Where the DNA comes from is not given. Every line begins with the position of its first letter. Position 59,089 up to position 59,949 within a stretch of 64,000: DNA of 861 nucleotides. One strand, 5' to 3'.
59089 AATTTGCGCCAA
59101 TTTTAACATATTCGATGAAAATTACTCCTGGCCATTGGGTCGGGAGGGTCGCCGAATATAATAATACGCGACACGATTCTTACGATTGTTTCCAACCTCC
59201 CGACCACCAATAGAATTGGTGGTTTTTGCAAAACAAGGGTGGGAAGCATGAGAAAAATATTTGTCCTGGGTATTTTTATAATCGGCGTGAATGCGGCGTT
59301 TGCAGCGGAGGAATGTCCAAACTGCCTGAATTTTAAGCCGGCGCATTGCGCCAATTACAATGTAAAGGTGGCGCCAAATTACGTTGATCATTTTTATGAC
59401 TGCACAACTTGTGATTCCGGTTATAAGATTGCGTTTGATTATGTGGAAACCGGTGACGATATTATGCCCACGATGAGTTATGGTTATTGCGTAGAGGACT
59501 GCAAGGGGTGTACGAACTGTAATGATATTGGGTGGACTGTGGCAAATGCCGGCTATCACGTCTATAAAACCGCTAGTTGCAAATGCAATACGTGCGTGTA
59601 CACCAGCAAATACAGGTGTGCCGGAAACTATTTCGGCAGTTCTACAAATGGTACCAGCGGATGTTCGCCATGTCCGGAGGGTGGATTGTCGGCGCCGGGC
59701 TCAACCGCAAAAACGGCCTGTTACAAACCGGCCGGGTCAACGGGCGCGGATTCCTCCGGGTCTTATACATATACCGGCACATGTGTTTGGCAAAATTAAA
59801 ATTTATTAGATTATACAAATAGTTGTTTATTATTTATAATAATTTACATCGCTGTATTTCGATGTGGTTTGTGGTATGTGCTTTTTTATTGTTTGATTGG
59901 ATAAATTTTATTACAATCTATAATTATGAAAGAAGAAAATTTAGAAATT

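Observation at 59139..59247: Five-copy structured 5' leader RNA motif in front of outer-membrane and secreted Cys-rich protein genes, with compensatory base changes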

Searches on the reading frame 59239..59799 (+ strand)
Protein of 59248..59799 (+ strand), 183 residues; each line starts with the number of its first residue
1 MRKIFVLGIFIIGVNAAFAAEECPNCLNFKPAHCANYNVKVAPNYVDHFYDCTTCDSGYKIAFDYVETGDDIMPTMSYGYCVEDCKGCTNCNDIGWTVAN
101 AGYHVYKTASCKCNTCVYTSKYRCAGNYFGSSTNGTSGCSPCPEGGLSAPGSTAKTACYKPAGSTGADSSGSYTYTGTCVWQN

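Call 14: search_protein_families(library=pfam, proteins=[window:59248-59799:+], max_evalue=0.1)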
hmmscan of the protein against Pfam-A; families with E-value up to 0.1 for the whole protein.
window:59248-59799:+ (183 aa): 0 families

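Call 28: find_encoding_contigs(protein=window:59248-59799:+, flank=10000, max_places=6)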
Protein window:59248-59799:+ (183 aa): 3 contigs read that carry it; 2 places shown.
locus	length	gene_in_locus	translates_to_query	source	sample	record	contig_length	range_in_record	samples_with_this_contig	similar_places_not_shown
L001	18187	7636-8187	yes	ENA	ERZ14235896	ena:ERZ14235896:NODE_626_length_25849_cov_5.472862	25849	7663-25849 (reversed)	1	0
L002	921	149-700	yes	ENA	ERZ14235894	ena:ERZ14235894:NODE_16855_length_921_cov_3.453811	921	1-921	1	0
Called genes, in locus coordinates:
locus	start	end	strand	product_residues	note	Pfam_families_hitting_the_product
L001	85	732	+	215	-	-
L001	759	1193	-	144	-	PF00075:RNase_H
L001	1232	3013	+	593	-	PF00456:Transketolase_N, PF13292:DXP_synthase_N, PF02775:TPP_enzyme_C (weak), PF02779:Transket_pyr, PF02780:Transketolase_C (faint), PF22613:Transketolase_C_1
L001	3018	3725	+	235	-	PF01863:YgjP-like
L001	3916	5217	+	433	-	PF13393:tRNA-synt_His, PF00587:tRNA-synt_2b (faint), PF03129:HGTP_anticodon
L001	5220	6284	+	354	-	PF03462:PCRF, PF00472:RF-1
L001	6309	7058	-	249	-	PF13505:OMP_b-brl, PF01389:OmpA_membrane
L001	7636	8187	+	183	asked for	-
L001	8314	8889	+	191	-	PF13189:Cytidylate_kin2 (faint), PF13238:AAA_18 (weak), PF13671:AAA_33 (weak), PF01202:SKI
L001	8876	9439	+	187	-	PF01741:MscL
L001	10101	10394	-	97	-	-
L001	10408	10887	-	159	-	-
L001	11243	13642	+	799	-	PF00133:tRNA-synt_1, PF09334:tRNA-synt_1g, PF13603:tRNA-synt_1_2, PF00133:tRNA-synt_1, PF08264:Anticodon_1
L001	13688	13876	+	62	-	-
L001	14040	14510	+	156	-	-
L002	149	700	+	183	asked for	-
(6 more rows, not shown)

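Call 31: find_homologous_proteins(query=window:59248-59799:+, max_evalue=0.001)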
Query window:59248-59799:+ (183 aa): 4 proteins with E <= 0.001 among 64 candidates.
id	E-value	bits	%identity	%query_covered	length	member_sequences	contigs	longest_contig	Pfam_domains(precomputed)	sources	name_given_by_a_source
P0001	4.0e-123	427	100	100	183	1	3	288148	-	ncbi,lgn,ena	-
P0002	1.2e-92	327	79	100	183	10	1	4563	-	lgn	-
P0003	1.4e-21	95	59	54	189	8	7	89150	-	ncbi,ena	-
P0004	4.8e-14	70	37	84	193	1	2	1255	-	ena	-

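Call 32: find_encoding_contigs(protein=P0002, flank=10000, max_places=6)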
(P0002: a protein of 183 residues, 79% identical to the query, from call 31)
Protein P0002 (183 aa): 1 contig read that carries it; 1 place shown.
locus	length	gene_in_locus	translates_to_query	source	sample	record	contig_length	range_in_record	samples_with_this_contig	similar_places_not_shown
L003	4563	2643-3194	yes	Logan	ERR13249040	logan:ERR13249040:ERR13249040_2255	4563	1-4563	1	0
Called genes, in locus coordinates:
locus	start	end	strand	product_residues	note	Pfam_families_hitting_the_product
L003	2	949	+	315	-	?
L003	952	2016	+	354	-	PF03462:PCRF, PF00472:RF-1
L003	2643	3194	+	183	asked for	-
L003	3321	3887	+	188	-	PF13238:AAA_18 (weak), PF13671:AAA_33 (weak), PF01202:SKI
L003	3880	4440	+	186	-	PF01741:MscL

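Call 33: find_encoding_contigs(protein=P0003, flank=10000, max_places=8)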
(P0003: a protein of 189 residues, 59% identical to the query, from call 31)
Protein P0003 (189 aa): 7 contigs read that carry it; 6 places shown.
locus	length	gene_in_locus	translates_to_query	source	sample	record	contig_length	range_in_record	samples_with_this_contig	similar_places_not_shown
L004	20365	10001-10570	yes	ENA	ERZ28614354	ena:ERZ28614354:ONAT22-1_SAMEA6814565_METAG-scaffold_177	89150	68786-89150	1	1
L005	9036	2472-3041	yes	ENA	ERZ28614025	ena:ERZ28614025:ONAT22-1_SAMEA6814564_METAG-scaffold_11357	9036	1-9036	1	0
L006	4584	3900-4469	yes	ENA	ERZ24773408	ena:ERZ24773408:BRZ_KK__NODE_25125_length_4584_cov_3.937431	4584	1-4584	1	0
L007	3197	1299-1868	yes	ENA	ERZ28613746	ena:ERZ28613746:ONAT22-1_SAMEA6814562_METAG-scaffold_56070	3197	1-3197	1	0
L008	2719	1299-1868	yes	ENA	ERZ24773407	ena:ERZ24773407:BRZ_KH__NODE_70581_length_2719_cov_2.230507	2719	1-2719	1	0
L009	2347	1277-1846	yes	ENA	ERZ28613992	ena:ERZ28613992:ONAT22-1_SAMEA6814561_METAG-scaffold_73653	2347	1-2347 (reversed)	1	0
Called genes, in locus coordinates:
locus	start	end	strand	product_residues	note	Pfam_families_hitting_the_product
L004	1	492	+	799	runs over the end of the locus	PF05887:Trypan_PARP (weak)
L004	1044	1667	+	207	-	-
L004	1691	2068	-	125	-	PF01648:ACPS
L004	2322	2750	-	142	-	-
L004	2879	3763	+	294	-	PF01544:CorA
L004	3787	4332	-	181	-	PF00406:ADK, PF13207:AAA_17, PF13238:AAA_18 (weak), PF13671:AAA_33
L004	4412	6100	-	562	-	PF00575:S1 (weak), PF00575:S1, PF23459:S1_RRP5 (weak), PF00575:S1, PF23459:S1_RRP5 (weak), PF00575:S1, PF21710:Spt6_S1 (weak), PF23459:S1_RRP5, +1 more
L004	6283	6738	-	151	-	-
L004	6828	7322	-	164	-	-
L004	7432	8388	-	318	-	PF00303:Thymidylat_synt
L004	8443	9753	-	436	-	PF05697:Trigger_N, PF00254:FKBP_C, PF05698:Trigger_C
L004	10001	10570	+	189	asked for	-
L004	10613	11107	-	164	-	PF00380:Ribosomal_S9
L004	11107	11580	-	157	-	PF00572:Ribosomal_L13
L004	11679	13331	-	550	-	PF03485:Arg_tRNA_synt_N, PF00750:tRNA-synt_1d, PF05746:DALR_1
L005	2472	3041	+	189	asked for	-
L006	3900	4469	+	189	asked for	-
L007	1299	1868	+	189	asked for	-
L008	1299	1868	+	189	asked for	-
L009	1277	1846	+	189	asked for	-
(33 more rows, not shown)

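Call 42: find_encoding_contigs(protein=P0004, flank=10000, max_places=4)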
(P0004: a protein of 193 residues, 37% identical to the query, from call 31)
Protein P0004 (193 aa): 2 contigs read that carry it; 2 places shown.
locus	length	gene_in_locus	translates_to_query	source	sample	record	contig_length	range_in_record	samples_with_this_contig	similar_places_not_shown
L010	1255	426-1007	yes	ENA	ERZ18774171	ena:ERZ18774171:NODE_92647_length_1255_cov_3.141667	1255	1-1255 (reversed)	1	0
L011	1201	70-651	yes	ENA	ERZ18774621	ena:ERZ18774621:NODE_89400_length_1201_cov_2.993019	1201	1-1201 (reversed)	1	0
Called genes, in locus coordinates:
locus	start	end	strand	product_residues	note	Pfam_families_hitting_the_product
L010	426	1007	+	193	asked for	-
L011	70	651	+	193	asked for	-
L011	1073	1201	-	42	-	?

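Call 54: find_related_loci(query=A6, collection=genome_contigs, flank=10000)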
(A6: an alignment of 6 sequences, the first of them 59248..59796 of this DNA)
Query A6 (183 aa) in genome_contigs; peptide patterns used: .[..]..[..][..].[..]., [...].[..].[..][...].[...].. (x = any residue, [..] = any of these).
163 stretches matched a pattern; 103 encode a relative of the query (tblastn E <= 1e-3); the best 80 are kept; 78 distinct loci.
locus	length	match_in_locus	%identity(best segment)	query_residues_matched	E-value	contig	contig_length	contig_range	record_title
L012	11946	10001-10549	79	1-183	1e-93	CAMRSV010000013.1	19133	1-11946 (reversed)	MAG TPA_asm: uncultured Alphaproteobacteria bacterium isolate SRR13573580_bin.22_metawrap_v1.3_MAG genome assembly, cont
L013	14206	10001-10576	40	1-182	3e-34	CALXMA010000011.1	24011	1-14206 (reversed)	MAG: uncultured Alphaproteobacteria bacterium isolate BRZ_IT__bin13 genome assembly, contig: BRZ_IT__NODE_2126_length_24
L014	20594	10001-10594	38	1-183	6e-28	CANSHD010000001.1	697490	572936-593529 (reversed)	MAG TPA_asm: uncultured Alphaproteobacteria bacterium isolate SRR15730559_bin.33_metawrap_v1.3_MAG genome assembly, cont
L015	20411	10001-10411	43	49-183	7e-28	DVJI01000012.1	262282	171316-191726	MAG TPA_asm: Candidatus Enterousia intestinigallinarum isolate ChiGjej3B3-5194 ChiGjej3B3M5__C728095_L262282_SRR6323341,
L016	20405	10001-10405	44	51-183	1e-27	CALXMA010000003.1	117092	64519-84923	MAG: uncultured Alphaproteobacteria bacterium isolate BRZ_IT__bin13 genome assembly, contig: BRZ_IT__NODE_117_length_117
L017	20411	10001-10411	45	47-183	3e-27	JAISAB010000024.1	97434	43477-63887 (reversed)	MAG: Rickettsiales bacterium isolate Gx481_bin12 k119_1686310, whole genome shotgun sequence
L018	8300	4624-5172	40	1-182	3e-27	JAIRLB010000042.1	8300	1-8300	MAG: Rickettsiales bacterium isolate Cc175_bin31 k119_821584, whole genome shotgun sequence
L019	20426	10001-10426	44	44-183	3e-27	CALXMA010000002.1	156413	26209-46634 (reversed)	MAG: uncultured Alphaproteobacteria bacterium isolate BRZ_IT__bin13 genome assembly, contig: BRZ_IT__NODE_54_length_1564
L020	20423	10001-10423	44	49-183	6e-27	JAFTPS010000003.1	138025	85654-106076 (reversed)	MAG: Alphaproteobacteria bacterium isolate RGIG4037 Roe_deer_Cecum-5__c1035, whole genome shotgun sequence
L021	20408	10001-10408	43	52-183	1e-25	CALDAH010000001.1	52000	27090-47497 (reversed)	MAG TPA_asm: uncultured Alphaproteobacteria bacterium isolate SRR4116664_bin.35_CONCOCT_v1.1_MAG genome assembly, contig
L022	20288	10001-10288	50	88-183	2e-25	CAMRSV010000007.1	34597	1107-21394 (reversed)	MAG TPA_asm: uncultured Alphaproteobacteria bacterium isolate SRR13573580_bin.22_metawrap_v1.3_MAG genome assembly, cont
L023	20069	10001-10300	59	85-183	7e-25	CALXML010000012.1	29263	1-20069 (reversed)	MAG: uncultured Alphaproteobacteria bacterium isolate BRZ_KL__bin36 genome assembly, contig: BRZ_KL__NODE_1514_length_29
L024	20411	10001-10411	43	47-179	8e-25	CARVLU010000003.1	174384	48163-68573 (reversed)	MAG TPA_asm: uncultured Alphaproteobacteria bacterium isolate MGBC118324 genome assembly, contig: MGBC118324.3, whole ge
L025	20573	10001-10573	38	1-183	3e-24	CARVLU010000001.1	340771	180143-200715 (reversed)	MAG TPA_asm: uncultured Alphaproteobacteria bacterium isolate MGBC118324 genome assembly, contig: MGBC118324.1, whole ge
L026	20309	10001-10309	50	85-183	2e-23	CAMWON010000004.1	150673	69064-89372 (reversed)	MAG TPA_asm: uncultured Alphaproteobacteria bacterium isolate SRR14411251_bin.18_metawrap_v1.3_MAG genome assembly, cont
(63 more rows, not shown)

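Call 70: search_protein_families(library=pfam, alignment_id=A8, max_evalue=0.001)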
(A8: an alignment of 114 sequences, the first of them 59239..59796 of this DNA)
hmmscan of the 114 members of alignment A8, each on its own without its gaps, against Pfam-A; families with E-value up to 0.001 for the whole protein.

A. member 1, window:59239-59796:+ (186 aa): 0 families

B. families by the number of members that match (of 114 scanned): 20 families
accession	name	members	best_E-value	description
PF13560.12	HTH_31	5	1.3e-05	Helix-turn-helix domain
PF13505.12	OMP_b-brl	4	3.1e-13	Outer membrane protein beta-barrel domain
PF01389.23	OmpA_membrane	3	8.3e-11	OmpA-like transmembrane domain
PF01381.28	HTH_3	2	2.9e-05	Helix-turn-helix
PF00580.27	UvrD-helicase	1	1.4e-28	UvrD/REP helicase N-terminal domain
PF13361.12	UvrD_C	1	5.3e-25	UvrD-like helicase C-terminal domain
PF13245.12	AAA_19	1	2.8e-19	AAA domain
PF01569.27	PAP2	1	9.9e-14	PAP2 superfamily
PF03895.21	YadA_anchor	1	3.5e-12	YadA-like membrane anchor domain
PF02740.20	Colipase_C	1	1.1e-07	Colipase, C-terminal domain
PF13604.12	AAA_30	1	1.1e-06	AAA domain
PF01443.25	Viral_helicase1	1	5e-06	Viral superfamily 1 RNA helicase core domain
PF13538.12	UvrD_C_2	1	5.3e-06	UvrD-like helicase C-terminal domain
PF01114.24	Colipase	1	8.4e-06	Colipase, N-terminal domain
PF13620.12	CarboxypepD_reg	1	2.5e-05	Carboxypeptidase regulatory-like domain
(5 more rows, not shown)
